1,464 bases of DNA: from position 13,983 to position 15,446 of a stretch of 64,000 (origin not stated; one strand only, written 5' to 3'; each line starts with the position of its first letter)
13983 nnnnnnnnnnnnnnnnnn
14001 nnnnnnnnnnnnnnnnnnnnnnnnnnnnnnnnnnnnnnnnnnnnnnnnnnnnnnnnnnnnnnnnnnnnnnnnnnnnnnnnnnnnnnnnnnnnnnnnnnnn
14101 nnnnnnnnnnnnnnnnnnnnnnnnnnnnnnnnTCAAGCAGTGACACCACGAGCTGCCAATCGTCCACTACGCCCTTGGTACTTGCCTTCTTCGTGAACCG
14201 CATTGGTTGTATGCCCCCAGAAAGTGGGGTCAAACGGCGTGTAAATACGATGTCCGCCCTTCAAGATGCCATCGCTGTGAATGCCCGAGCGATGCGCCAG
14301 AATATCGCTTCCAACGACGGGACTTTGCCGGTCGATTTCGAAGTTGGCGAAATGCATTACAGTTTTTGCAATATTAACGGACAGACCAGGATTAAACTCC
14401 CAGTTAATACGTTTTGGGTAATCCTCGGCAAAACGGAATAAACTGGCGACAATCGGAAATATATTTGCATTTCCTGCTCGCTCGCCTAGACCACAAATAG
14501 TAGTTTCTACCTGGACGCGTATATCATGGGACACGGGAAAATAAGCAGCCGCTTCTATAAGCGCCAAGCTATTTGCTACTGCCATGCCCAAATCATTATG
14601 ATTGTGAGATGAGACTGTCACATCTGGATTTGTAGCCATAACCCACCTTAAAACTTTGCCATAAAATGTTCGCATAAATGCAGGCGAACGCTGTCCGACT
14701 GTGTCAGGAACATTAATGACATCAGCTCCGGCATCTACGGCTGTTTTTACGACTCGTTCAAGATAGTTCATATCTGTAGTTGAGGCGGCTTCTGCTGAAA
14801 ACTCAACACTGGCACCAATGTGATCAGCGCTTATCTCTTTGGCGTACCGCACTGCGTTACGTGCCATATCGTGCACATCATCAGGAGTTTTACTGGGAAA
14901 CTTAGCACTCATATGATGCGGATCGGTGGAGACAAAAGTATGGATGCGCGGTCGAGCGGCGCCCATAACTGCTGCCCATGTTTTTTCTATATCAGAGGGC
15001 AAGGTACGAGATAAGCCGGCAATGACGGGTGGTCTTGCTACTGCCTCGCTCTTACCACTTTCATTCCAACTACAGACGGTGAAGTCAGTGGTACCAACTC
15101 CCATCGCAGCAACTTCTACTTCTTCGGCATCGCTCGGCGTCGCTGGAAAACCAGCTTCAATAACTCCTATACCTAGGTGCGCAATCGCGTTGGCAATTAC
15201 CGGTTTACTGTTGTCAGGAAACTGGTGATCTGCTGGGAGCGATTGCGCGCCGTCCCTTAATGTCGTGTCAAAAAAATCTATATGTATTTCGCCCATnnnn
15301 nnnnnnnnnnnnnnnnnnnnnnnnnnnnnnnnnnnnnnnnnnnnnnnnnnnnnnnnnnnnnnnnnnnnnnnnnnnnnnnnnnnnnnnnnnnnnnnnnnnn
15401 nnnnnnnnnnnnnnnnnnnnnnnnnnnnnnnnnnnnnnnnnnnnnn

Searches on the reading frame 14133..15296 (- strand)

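Call 44: search_protein_families(library=pfam, proteins=[window:14133-15296:-], max_evalue=0.0001)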
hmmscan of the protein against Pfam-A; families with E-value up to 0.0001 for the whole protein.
window:14133-15296:- (387 aa): 1 family
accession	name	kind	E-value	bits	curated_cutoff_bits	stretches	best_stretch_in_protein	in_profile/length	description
PF00682.25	HMGL-like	-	2.3e-46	158.7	29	1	6-286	2-239/260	HMGL-like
